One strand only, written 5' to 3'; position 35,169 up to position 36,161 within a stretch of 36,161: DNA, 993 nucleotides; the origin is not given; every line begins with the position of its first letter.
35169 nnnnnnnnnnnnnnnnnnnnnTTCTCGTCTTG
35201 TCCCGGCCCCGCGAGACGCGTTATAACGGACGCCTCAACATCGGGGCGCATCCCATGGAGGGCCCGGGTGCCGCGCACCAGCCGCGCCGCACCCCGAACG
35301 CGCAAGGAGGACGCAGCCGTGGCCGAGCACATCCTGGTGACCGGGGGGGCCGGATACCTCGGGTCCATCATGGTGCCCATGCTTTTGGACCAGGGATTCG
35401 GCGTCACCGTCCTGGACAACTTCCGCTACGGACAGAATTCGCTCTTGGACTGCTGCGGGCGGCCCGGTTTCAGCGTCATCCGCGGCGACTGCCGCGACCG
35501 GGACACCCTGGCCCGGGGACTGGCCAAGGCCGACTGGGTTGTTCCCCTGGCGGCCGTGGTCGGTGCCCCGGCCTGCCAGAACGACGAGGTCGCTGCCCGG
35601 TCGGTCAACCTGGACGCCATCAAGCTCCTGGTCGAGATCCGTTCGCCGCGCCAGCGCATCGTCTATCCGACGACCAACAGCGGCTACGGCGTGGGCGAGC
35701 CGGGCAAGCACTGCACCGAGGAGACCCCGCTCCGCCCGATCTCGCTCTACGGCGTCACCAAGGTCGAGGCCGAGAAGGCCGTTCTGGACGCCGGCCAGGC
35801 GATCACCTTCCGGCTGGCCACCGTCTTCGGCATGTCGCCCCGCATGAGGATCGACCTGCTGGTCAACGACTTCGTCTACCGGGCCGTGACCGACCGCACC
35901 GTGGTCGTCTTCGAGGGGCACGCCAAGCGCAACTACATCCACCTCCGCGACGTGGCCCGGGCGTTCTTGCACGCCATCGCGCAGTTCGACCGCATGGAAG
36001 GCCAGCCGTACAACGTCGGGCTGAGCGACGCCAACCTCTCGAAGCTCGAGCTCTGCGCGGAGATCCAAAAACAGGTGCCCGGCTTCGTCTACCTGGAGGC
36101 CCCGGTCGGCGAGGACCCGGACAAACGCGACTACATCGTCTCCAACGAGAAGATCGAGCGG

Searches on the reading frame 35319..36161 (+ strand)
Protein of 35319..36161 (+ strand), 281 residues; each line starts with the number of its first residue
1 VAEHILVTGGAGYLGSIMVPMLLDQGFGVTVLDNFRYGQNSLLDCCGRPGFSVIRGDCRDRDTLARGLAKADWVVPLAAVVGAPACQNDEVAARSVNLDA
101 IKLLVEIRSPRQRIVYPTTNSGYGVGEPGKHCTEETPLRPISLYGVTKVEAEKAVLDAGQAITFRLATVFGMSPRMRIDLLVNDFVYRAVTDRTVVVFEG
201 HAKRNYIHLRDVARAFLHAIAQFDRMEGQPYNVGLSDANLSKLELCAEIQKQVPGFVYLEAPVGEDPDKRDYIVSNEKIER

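Call 26: find_related_loci(query=window:35319-36161:+, collection=metagenome_contigs, flank=10000)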
Query seq(281 aa) (281 aa) in metagenome_contigs; peptide patterns used: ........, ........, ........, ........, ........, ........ (x = any residue, [..] = any of these).
224 stretches matched a pattern; 114 encode a relative of the query (tblastn E <= 1e-3); the best 80 are kept; 80 distinct loci.
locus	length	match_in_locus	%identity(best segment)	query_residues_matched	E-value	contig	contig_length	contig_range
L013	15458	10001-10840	89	1-280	6e-172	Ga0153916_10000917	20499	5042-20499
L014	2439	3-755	98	31-281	7e-179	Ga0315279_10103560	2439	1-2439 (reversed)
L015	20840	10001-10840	87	1-280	4e-167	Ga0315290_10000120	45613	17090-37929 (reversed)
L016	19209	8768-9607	87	1-280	3e-167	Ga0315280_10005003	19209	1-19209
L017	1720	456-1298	78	1-281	2e-165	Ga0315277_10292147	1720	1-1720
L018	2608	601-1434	78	4-281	2e-161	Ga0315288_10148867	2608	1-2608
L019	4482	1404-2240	78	2-280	4e-155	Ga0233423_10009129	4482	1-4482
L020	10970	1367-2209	76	1-281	3e-151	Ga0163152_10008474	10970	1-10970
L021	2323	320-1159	75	1-280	2e-160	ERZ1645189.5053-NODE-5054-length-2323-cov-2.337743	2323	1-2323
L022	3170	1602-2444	75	1-281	5e-155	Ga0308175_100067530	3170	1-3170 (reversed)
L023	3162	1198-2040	77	1-281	2e-154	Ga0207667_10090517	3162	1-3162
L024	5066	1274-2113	71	1-280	2e-139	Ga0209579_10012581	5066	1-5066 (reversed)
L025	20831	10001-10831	71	4-280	9e-138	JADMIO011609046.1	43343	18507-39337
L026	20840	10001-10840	71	1-280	9e-138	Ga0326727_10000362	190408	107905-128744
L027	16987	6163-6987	68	5-279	1e-133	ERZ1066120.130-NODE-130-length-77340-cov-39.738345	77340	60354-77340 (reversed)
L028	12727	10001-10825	69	5-279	4e-133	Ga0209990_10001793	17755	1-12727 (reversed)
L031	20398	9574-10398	69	5-279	4e-133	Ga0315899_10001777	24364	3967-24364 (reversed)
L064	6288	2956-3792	66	1-279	2e-125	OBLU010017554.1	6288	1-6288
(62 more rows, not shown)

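Call 36: search_protein_families(library=pfam, proteins=[L031:1957-3651:-, L031:3703-4425:-, L031:4444-5187:-, L031:5191-6183:-, L031:6378-7517:-, L031:15307-16572:+, L031:18814-19380:+, L031:19377-19949:+, L016:5860-7233:-, L016:7230-8534:-], max_evalue=0.001)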
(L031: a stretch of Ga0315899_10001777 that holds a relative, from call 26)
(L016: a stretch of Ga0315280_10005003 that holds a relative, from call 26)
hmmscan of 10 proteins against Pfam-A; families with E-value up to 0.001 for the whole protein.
L031:1957-3651:- (564 aa): 2 families
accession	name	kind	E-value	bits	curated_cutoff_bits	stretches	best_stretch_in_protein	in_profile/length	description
PF13844.12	Glyco_transf_41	-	8.5e-06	24.7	25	1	375-530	352-519/543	Glycosyl transferase family 41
PF13692.12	Glyco_trans_1_4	-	0.00022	21.9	27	1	405-524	20-142/142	Glycosyl transferases group 1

L031:3703-4425:- (240 aa): 1 family
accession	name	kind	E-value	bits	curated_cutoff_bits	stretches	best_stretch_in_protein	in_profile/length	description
PF08889.16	WbqC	-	2.8e-67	227.2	21.3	1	7-222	1-216/218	WbqC-like protein family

L031:4444-5187:- (247 aa): 2 families
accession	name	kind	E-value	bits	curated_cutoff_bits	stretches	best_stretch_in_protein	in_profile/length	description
PF13578.12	Methyltransf_24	-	3.2e-20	73.4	26.3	1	48-206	1-104/105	Methyltransferase domain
PF05711.17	TylF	-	3.3e-05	23.7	23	0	144-218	171-239/264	Macrocin-O-methyltransferase (TylF)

L031:5191-6183:- (330 aa): 2 families
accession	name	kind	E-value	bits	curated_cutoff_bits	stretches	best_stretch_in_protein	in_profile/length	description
PF04055.27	Radical_SAM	-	4.6e-20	72.9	29.5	1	31-179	3-144/166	Radical SAM superfamily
PF13186.11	SPASM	-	1.1e-06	29.2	21.5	1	238-305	1-67/67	Iron-sulfur cluster-binding domain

L031:6378-7517:- (379 aa): 2 families
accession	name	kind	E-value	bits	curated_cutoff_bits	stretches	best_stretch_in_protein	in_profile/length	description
PF01041.23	DegT_DnrJ_EryC1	-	1.1e-107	360.9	19.8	1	15-375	4-360/360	DegT/DnrJ/EryC1/StrS aminotransferase family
PF00155.27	Aminotran_1_2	-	2.6e-08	33.9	19.7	1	38-129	45-152/361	Aminotransferase class I and II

L031:15307-16572:+ (421 aa): 1 family
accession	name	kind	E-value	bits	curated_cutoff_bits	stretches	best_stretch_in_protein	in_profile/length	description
PF01757.29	Acyl_transf_3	-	1.5e-17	64.1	31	1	111-393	69-324/326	Acyltransferase domain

L031:18814-19380:+ (188 aa): 2 families
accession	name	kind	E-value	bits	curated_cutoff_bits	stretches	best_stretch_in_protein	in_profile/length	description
PF13580.11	SIS_2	-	3e-30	105.5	27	1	8-141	5-138/138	SIS domain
PF01380.27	SIS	-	1.3e-07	32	25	1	105-161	52-108/131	SIS domain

L031:19377-19949:+ (190 aa): 4 families
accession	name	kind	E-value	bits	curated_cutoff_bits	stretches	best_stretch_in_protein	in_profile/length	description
PF13242.12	Hydrolase_like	-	6.5e-13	48.8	22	1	110-165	2-58/75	HAD-hyrolase-like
PF13419.12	HAD_2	-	6.4e-09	36.6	23.8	1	107-152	130-175/178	Haloacid dehalogenase-like hydrolase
PF08645.17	PNK3P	-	1.2e-08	35.3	22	1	43-141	34-129/161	Polynucleotide kinase 3 phosphatase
PF00702.32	Hydrolase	-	1.6e-07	32.3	26.4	1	42-149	102-191/191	haloacid dehalogenase-like hydrolase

L016:5860-7233:- (457 aa): 5 families
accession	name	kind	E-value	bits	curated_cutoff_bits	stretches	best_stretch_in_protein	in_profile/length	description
PF00534.26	Glycos_transf_1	-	8.1e-23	81.3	26.4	1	240-398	7-165/172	Glycosyl transferases group 1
PF13692.12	Glyco_trans_1_4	-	3.3e-18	66.8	27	1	249-389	2-141/142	Glycosyl transferases group 1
PF20706.3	GT4-conflict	-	3.7e-09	36.5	26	1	253-418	202-385/385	Family 4 Glycosyltransferase in conflict systems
PF00982.27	Glyco_transf_20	-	2.1e-06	27.2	32.5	1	352-404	401-453/473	Glycosyltransferase family 20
PF13524.12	Glyco_trans_1_2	-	2.8e-05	24.5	25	1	281-418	15-142/144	Glycosyl transferase-like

L016:7230-8534:- (434 aa): 0 families

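Call 38: search_protein_families(library=ncbifam, proteins=[L031:9568-10500:+, L031:10475-11254:+, L031:11248-12228:+, L031:16662-17864:+, L031:17827-18804:+, L031:18814-19380:+, L031:19377-19949:+, L031:8315-9523:+, L013:13182-14213:+, L014:858-2096:+], max_evalue=0.00001)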
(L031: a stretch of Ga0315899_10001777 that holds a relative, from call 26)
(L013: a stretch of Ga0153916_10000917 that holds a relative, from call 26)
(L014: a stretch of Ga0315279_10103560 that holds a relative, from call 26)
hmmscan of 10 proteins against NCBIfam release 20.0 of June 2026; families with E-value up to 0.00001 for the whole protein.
L031:9568-10500:+ (310 aa): 17 families
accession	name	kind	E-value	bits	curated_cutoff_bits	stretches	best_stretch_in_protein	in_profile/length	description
TIGR01179.1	galE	equivalog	1.7e-21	76.4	262.3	1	2-159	1-162/332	UDP-glucose 4-epimerase GalE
TIGR01181.1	dTDP_gluc_dehyt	equivalog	2.5e-19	69.5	365.1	1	2-300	1-312/321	dTDP-glucose 4,6-dehydratase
TIGR04180.1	EDH_00030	hypoth_equivalog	1.8e-17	63.3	475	1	3-248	1-253/297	NAD-dependent 4,6-dehydratase LegB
NF043036.1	ErythonDh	equivalog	4.2e-13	49.2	325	1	1-154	1-161/321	D-erythronate dehydrogenase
TIGR02197.1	heptose_epim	equivalog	3.5e-12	46.1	274.6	1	3-237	1-247/316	ADP-glyceromanno-heptose 6-epimerase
NF042422.1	oxyalk_red_OleD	equivalog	7.2e-12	45.3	580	1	1-222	1-219/329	2-alkyl-3-oxoalkanoate reductase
NF007956.0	PRK10675.1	subfamily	3.6e-11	42.8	394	1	1-153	1-160/338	UDP-glucose 4-epimerase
NF008872.0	PRK11908.1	equivalog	5.9e-11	42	294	1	1-250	2-270/349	bifunctional UDP-4-keto-pentose/UDP-xylose synthase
TIGR03466.1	HpnA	hypoth_equivalog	8.2e-11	41.4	367.65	1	1-220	1-219/327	hopanoid-associated sugar epimerase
NF011728.1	PRK15181.1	equivalog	5.4e-10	38.8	760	1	3-251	18-282/348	Vi polysaccharide biosynthesis UDP-N-acetylglucosaminuronic acid C-4 epimerase TviC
TIGR01214.1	rmlD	equivalog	6.8e-09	35.2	224.05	1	2-173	1-156/285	dTDP-4-dehydrorhamnose reductase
TIGR03589.1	PseB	equivalog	6.4e-08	31.9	407.75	1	2-157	6-150/324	UDP-N-acetylglucosamine 4,6-dehydratase (inverting)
NF042423.1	oxyalk_red_Shew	equivalog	1.2e-06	27.9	580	1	2-160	10-163/331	2-alkyl-3-oxoalkanoate reductase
NF005998.1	PRK08125.1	equivalog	1.3e-06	27.1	777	1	2-134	317-449/649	bifunctional UDP-4-amino-4-deoxy-L-arabinose formyltransferase/UDP-glucuronic acid oxidase ArnA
NF007582.0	PRK10217.1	equivalog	3.7e-06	26.3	698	0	2-235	3-255/355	dTDP-glucose 4,6-dehydratase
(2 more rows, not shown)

L031:10475-11254:+ (259 aa): 24 families
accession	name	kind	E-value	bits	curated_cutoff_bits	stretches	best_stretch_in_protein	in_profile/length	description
NF049965.1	GlMnHpPGnyltfHddC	equivalog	5.6e-38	130.8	300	1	24-243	3-213/221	D-glycero-D-manno-heptose 1-phosphate guanosyltransferase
NF052502.1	man1P_GTase_Rv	exception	1.7e-37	129.1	440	1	24-244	3-223/352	mannose-1-phosphate guanylyltransferase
TIGR03992.1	Arch_glmU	subfamily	4.9e-25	88.2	292.1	1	24-241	3-217/393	bifunctional sugar-1-phosphate nucleotidylyltransferase/acetyltransferase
NF045761.1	NAMPUrTaseMurU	equivalog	3.6e-20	72.8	250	1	24-207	3-185/226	N-acetylmuramate alpha-1-phosphate uridylyltransferase MurU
TIGR02623.1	G1P_cyt_trans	equivalog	9.4e-17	61.3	300.25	1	24-88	3-67/255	glucose-1-phosphate cytidylyltransferase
NF041313.1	UDPGP_AglF_Halo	equivalog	2.8e-16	59.7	400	1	24-199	3-178/234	UTP--glucose-1-phosphate uridylyltransferase AglF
NF041173.1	Sug_nt_acttase_Thmprot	equivalog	2.7e-14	53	600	1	24-241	3-217/405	bifunctional sugar-1-phosphate nucleotidylyltransferase/acetyltransferase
NF010933.0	PRK14353.1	equivalog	1.1e-12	47.3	505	1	20-181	4-159/453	bifunctional UDP-N-acetylglucosamine diphosphorylase/glucosamine-1-phosphate N-acetyltransferase GlmU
NF003670.0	PRK05293.1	equivalog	7.1e-12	44.9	470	1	20-244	3-251/382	glucose-1-phosphate adenylyltransferase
TIGR01173.1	glmU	equivalog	1.4e-11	43.9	366.85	1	24-181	3-152/452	bifunctional UDP-N-acetylglucosamine diphosphorylase/glucosamine-1-phosphate N-acetyltransferase GlmU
TIGR01208.1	rmlA_long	equivalog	2.1e-11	43.3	320.25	1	24-243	2-226/353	glucose-1-phosphate thymidylyltransferase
NF010935.0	PRK14355.1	equivalog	4.3e-11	42.1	718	1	21-181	3-158/459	bifunctional UDP-N-acetylglucosamine diphosphorylase/glucosamine-1-phosphate N-acetyltransferase GlmU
TIGR02091.1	glgC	equivalog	7.6e-11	41.7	424.9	1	23-242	2-250/364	glucose-1-phosphate adenylyltransferase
NF010934.1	PRK14354.1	equivalog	8.2e-11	41.1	450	1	24-182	2-153/447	bifunctional UDP-N-acetylglucosamine diphosphorylase/glucosamine-1-phosphate N-acetyltransferase GlmU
NF045697.1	MurNAcPUrMurU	equivalog_domain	5.3e-10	39.1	370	1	25-249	1-226/229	N-acetylmuramate alpha-1-phosphate uridylyltransferase MurU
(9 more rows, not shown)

L031:11248-12228:+ (326 aa): 9 families
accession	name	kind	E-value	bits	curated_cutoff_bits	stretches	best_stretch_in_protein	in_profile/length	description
NF049969.1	GlMnHpPKinHddA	equivalog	4.7e-40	138.1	600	1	3-305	4-315/338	D-glycero-D-manno-heptose 7-phosphate kinase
NF009948.0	PRK13412.1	equivalog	2.6e-30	104.9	721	1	87-310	725-952/974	bifunctional fucokinase/fucose-1-phosphate guanylyltransferase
TIGR00549.1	mevalon_kin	equivalog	7.7e-21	74.8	163.05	1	26-292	15-275/276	mevalonate kinase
NF003006.0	PRK03817.1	equivalog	1.3e-14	54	443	1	4-211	4-204/352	galactokinase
NF003036.0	PRK03926.1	equivalog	8.6e-13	48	403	1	6-302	6-275/302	mevalonate kinase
TIGR00131.1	gal_kin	equivalog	4.4e-10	39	226.65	0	211-308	276-365/388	galactokinase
NF003705.0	PRK05322.1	equivalog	2.3e-07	29.9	385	0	233-291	288-346/388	galactokinase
NF001816.0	PRK00555.1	equivalog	1.2e-06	27.8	509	0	200-301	227-331/363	galactokinase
NF003472.0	PRK05101.1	equivalog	2.1e-06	26.9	499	0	5-158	24-182/382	galactokinase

L031:16662-17864:+ (400 aa): 0 families

L031:17827-18804:+ (325 aa): 9 families
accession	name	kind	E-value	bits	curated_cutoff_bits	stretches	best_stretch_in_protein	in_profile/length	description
NF047922.1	GDPFucSynFcl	equivalog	4.3e-40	138.1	500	1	18-318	4-306/308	GDP-L-fucose synthase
TIGR01181.1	dTDP_gluc_dehyt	equivalog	7.2e-15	54.9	365.1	1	158-317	163-315/321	dTDP-glucose 4,6-dehydratase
TIGR04180.1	EDH_00030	hypoth_equivalog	4.4e-09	35.8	475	0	67-287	71-276/297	NAD-dependent 4,6-dehydratase LegB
TIGR02197.1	heptose_epim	equivalog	6.6e-09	35.4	274.6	1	161-313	160-313/316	ADP-glyceromanno-heptose 6-epimerase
TIGR01214.1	rmlD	equivalog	6.9e-08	31.9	224.05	1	18-264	1-227/285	dTDP-4-dehydrorhamnose reductase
TIGR01179.1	galE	equivalog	1.6e-07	30.5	262.3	0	55-283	58-293/332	UDP-glucose 4-epimerase GalE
NF008872.0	PRK11908.1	equivalog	1.4e-06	27.6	294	0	139-263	141-271/349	bifunctional UDP-4-keto-pentose/UDP-xylose synthase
NF042422.1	oxyalk_red_OleD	equivalog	3.1e-06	26.8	580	1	17-55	1-39/329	2-alkyl-3-oxoalkanoate reductase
TIGR01777.1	yfcH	hypoth_equivalog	8.9e-06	25.5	207.35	0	20-49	2-31/292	TIGR01777 family oxidoreductase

L031:18814-19380:+ (188 aa): 12 families
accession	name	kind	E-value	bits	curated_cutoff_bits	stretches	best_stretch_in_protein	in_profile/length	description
TIGR00441.1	gmhA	equivalog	4.9e-62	208.5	209.45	1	28-181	1-154/154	D-sedoheptulose 7-phosphate isomerase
NF010546.0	PRK13936.1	equivalog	2.4e-52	177.6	276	1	18-187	23-195/197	phosphoheptose isomerase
NF010547.0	PRK13938.1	equivalog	8e-42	143.1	320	1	27-185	34-192/196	D-sedoheptulose 7-phosphate isomerase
NF001628.0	PRK00414.1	equivalog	8.6e-40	136.4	265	1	9-183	17-189/192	D-sedoheptulose 7-phosphate isomerase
NF008138.0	PRK10886.1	equivalog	1.4e-36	126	352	1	24-187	27-193/196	DnaA initiator-associating protein DiaA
NF003915.0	PRK05441.1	subfamily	2.4e-09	36.7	168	1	19-157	43-182/300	N-acetylmuramic acid 6-phosphate etherase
NF009222.0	PRK12570.1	subfamily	2e-08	33.4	255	1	22-154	53-186/307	N-acetylmuramic acid 6-phosphate etherase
NF040776.2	AlsR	equivalog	2.1e-08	33.4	400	1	102-165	172-235/279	transcriptional repressor AlsR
NF002805.0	PRK02947.1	subfamily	2.4e-07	30.2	135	1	7-141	9-142/247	sugar isomerase domain-containing protein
NF008458.0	PRK11337.1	equivalog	1.1e-06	27.9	378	1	102-166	184-248/293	MurR/RpiR family transcriptional regulator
TIGR00274.1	TIGR00274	equivalog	1.7e-06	27.4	302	1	10-154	29-174/291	N-acetylmuramic acid 6-phosphate etherase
TIGR03127.2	RuMP_HxlB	equivalog_domain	4.9e-06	26.5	160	0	106-162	72-128/178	6-phospho-3-hexuloisomerase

L031:19377-19949:+ (190 aa): 13 families
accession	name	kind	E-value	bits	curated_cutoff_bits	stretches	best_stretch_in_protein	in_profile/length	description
NF006506.0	PRK08942.1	equivalog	7.8e-47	159.1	178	1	12-189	2-178/182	D-glycero-beta-D-manno-heptose 1,7-bisphosphate 7-phosphatase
TIGR01656.1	Histidinol-ppas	subfamily_domain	6.6e-40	136.4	84.15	1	14-154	1-145/149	histidinol-phosphate phosphatase domain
TIGR00213.1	GmhB_yaeD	subfamily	3.6e-32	111.4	149.6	1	14-161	2-156/176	D-glycero-beta-D-manno-heptose 1,7-bisphosphate 7-phosphatase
TIGR01662.1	HAD-SF-IIIA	subfamily_domain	6.3e-32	110.6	44.6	1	14-155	1-138/141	HAD-IIIA family hydrolase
NF050049.1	HBPPhtaseGmhB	domain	1e-31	110.1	250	1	13-163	3-151/171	D-glycero-alpha-D-manno-heptose-1,7-bisphosphate 7-phosphatase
NF003937.0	PRK05446.1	equivalog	9.6e-26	90.6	443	1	12-155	2-148/355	bifunctional histidinol-phosphatase/imidazoleglycerol-phosphate dehydratase HisB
TIGR01261.1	hisB_Nterm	equivalog_domain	5.5e-25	87.7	140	1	14-145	2-136/161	histidinol-phosphatase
NF005264.0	PRK06769.1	equivalog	6.1e-25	88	217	1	13-167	4-148/175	HAD-IIIA family hydrolase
NF009695.0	PRK13222.1-2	equivalog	1.1e-10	41.4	225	1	110-163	148-201/226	phosphoglycolate phosphatase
TIGR01664.1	DNA-3'-Pase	equivalog_domain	2.2e-10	40.7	107.65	1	44-140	48-138/167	DNA 3'-phosphatase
TIGR01449.2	PGP_bact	equivalog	7.8e-08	32.1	180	1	110-166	139-195/213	phosphoglycolate phosphatase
TIGR01663.1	PNK-3'Pase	equivalog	2.3e-06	26.3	502.8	1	43-140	198-291/520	bifunctional polynucleotide phosphatase/kinase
NF009694.0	PRK13222.1-1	equivalog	9.1e-06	25.1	415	0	109-171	164-226/252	phosphoglycolate phosphatase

L031:8315-9523:+ (402 aa): 18 families
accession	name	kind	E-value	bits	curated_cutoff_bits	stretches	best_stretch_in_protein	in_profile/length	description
NF008726.1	PRK11728.1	equivalog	1.2e-158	528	299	1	8-395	2-388/389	L-2-hydroxyglutarate oxidase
NF033460.1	glycerol3P_ox_II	equivalog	2.5e-42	145.3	460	1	7-282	2-278/361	type 2 glycerol-3-phosphate oxidase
TIGR02352.1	thiamin_ThiO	equivalog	1.8e-20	73.4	250.8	1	9-233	1-229/351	glycine oxidase ThiO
TIGR03197.1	MnmC_Cterm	equivalog_domain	2.2e-17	63.3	174.2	1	8-238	1-228/400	FAD-dependent 5-carboxymethylaminomethyl-2-thiouridine(34) oxidoreductase MnmC1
NF002480.1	PRK01747.1-1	equivalog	2.5e-17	62.5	540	1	5-230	247-469/645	bifunctional tRNA (5-methylaminomethyl-2-thiouridine)(34)-methyltransferase MnmC2/FAD-dependent 5-carboxymethylaminomethyl-2-thiouridine(34)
NF008313.0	PRK11101.1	equivalog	6.8e-16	57.9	425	1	5-229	7-231/548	anaerobic glycerol-3-phosphate dehydrogenase subunit A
TIGR03377.1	glycerol3P_GlpA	equivalog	1.1e-15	57.2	552.8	1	8-229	1-222/530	anaerobic glycerol-3-phosphate dehydrogenase subunit GlpA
TIGR03364.1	HpnW_proposed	hypoth_equivalog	2.5e-12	46.5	285.1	1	8-210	2-198/365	TIGR03364 family FAD-dependent oxidoreductase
NF050086.1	pipecolate_AmaA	exception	3.4e-12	45.7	600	1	4-236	23-258/425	L-pipecolate oxidase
NF002481.1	PRK01747.1-2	equivalog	7.5e-12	44.8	600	1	4-210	236-421/611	bifunctional tRNA (5-methylaminomethyl-2-thiouridine)(34)-methyltransferase MnmC2/FAD-dependent 5-carboxymethylaminomethyl-2-thiouridine(34)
NF008899.0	PRK12266.1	equivalog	4.1e-09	35.4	360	0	116-221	117-228/508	glycerol-3-phosphate dehydrogenase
NF009906.0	PRK13369.1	equivalog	1.2e-08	34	352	0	123-222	124-228/502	glycerol-3-phosphate dehydrogenase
TIGR01373.1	soxB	subfamily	1.3e-08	34.2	529.45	1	4-217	28-248/407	sarcosine oxidase subunit beta family protein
NF001933.0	PRK00711.1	subfamily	2.6e-08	33.3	383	0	8-64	2-55/429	D-amino acid dehydrogenase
NF008425.0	PRK11259.1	equivalog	9.2e-08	31.4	257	1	5-213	3-209/377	N-methyl-L-tryptophan oxidase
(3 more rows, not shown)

L013:13182-14213:+ (343 aa): 7 families
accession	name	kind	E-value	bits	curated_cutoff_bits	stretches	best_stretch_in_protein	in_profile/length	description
NF049969.1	GlMnHpPKinHddA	equivalog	9.6e-40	137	600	1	93-310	102-320/338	D-glycero-D-manno-heptose 7-phosphate kinase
NF009948.0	PRK13412.1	equivalog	9.4e-26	89.8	721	1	87-305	725-945/974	bifunctional fucokinase/fucose-1-phosphate guanylyltransferase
TIGR00549.1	mevalon_kin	equivalog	2.7e-16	59.9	163.05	1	89-292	81-275/276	mevalonate kinase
NF003006.0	PRK03817.1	equivalog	6.2e-12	45.2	443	1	2-202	2-195/352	galactokinase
NF001816.0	PRK00555.1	equivalog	6.4e-09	35.2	509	1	236-307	267-337/363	galactokinase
NF003036.0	PRK03926.1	equivalog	1.1e-08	34.5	403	1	88-304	75-277/302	mevalonate kinase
TIGR00131.1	gal_kin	equivalog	2.5e-06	26.6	226.65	0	237-306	293-362/388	galactokinase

L014:858-2096:+ (412 aa): 1 family
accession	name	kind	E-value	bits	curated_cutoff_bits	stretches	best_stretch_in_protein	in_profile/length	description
NF045667.1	MTase_DVU1556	equivalog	6.7e-07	29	155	1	96-231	22-160/213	DVU_1556 family methyltransferase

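Call 39: search_solved_structures(query=L013:9917-10942:+, max_evalue=1e-10)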
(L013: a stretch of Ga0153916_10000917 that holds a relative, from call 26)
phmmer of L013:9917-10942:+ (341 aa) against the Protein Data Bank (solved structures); distinct sequences matched with E-value up to 1e-10: 37.
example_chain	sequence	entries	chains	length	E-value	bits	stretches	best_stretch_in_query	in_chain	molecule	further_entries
6vo6_A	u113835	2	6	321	2.9e-112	378.4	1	31-339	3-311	Putative sugar-nucleotide epimerase/dehydratease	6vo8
6wjb_A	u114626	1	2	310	4.6e-23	85.2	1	30-284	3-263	NAD-dependent epimerase/dehydratase family protein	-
6wj9_A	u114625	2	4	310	2.2e-22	82.9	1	30-284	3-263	NAD-dependent epimerase/dehydratase family protein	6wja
8rdg_A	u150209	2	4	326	3.1e-21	79.2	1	33-286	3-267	SDR family NAD(P)-dependent oxidoreductase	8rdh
8rdi_A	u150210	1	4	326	1.1e-20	77.4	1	33-286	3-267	SDR family NAD(P)-dependent oxidoreductase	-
8shh_A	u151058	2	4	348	4.2e-19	72.2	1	23-332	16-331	dTDP-glucose 4,6-dehydratase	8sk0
3icp_A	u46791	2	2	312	7.9e-16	61.4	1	33-283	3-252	NAD-dependent epimerase/dehydratase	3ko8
3ehe_A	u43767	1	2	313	1.2e-15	60.8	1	33-322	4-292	UDP-glucose 4-epimerase (GalE-1)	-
8wxk_A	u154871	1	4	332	2.3e-15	59.9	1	28-284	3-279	UDP-glucose 4-epimerase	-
4zrm_A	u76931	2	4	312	4.4e-15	59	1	32-323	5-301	UDP-glucose 4-epimerase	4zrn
6kv9_A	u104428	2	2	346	2.1e-14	56.8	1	17-325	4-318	MoeE5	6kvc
1sb8_A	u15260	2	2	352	8.4e-14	54.8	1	17-326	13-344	wbpP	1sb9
8wov_B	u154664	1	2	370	1e-13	54.5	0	23-189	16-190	UDP-glucose 4-epimerase 2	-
8wow_A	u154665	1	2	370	1e-13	54.4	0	23-189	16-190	UDP-glucose 4-epimerase 2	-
2p5u_A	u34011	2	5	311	2.3e-13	53.3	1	33-324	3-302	UDP-glucose 4-epimerase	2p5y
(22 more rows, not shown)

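Call 40: search_solved_structures(query=L031:17827-18804:+, max_evalue=1e-10)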
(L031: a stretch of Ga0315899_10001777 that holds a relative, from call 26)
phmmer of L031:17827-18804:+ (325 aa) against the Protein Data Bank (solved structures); distinct sequences matched with E-value up to 1e-10: 27.
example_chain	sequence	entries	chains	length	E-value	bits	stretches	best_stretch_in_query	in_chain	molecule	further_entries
4b8z_A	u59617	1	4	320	5.7e-27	97.8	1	16-316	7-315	GDP-L-FUCOSE SYNTHASE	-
4b8w_A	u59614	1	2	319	5.9e-27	97.7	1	16-316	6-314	GDP-L-FUCOSE SYNTHASE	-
4bkp_A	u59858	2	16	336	6e-27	97.7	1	15-316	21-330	GDP-L-FUCOSE SYNTHASE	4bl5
4e5y_A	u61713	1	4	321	6e-27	97.7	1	16-316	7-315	GDP-L-fucose synthase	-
1bsv_A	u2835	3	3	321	1.8e-26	96.1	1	18-317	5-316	PROTEIN (GDP-FUCOSE SYNTHETASE) | GDP-FUCOSE SYNTHETASE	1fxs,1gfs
1e6u_A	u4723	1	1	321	2.3e-26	95.8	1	17-317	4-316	GDP-FUCOSE SYNTHETASE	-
1bws_A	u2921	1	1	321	2.5e-26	95.7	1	18-317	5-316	PROTEIN (GDP-4-KETO-6-DEOXY-D-MANNOSE EPIMERASE/REDUCTASE)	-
1e7q_A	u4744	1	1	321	2.8e-26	95.5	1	17-317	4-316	GDP-FUCOSE SYNTHETASE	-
1e7s_A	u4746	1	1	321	4.7e-26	94.8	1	18-317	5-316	GDP-FUCOSE SYNTHETASE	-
7ll6_A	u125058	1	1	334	6e-26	94.4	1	16-291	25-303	GDP-L-fucose synthase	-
8du0_A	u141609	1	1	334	6.1e-26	94.4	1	16-291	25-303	GDP-L-fucose synthase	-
1e7r_A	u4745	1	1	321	3.4e-25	92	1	18-317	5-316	GDP-FUCOSE SYNTHETASE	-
2b69_A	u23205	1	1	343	1.8e-19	73.1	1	17-315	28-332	UDP-glucuronate decarboxylase 1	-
4gll_A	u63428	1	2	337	1.9e-19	73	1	18-315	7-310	UDP-glucuronic acid decarboxylase 1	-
4m55_A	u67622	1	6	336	9.9e-19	70.7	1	18-315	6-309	UDP-glucuronic acid decarboxylase 1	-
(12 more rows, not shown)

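Call 41: search_solved_structures(query=L014:858-2096:+, max_evalue=0.00001)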
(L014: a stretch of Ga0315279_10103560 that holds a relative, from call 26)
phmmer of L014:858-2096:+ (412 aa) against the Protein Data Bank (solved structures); distinct sequences matched with E-value up to 0.00001: 10.
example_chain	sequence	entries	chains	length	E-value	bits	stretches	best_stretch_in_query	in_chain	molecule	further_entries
4rv9_A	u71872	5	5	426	2.6e-73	250.4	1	2-394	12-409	D-mycarose 3-C-methyltransferase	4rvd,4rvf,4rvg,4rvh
3ndi_A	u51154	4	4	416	7.7e-60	206.1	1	2-390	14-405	Methyltransferase | TcaB9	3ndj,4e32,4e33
4e31_A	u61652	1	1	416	1.4e-59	205.2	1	2-390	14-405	TcaB9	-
4e2y_A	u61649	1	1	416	2e-59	204.7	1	2-390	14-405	TcaB9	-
4e2x_A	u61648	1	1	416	2.8e-59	204.2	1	2-390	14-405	TcaB9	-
4e2z_A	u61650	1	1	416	7.2e-59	202.9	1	2-390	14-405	TcaB9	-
4e2w_A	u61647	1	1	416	7.2e-59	202.9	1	2-390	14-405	TcaB9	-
4e30_A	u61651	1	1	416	1.9e-58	201.5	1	2-390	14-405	TcaB9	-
5t6b_A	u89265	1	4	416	1e-56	195.8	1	3-390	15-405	Sugar 3-C-methyl transferase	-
5t64_A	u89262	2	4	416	4.1e-56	193.8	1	3-390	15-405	Sugar 3-C-methyl transferase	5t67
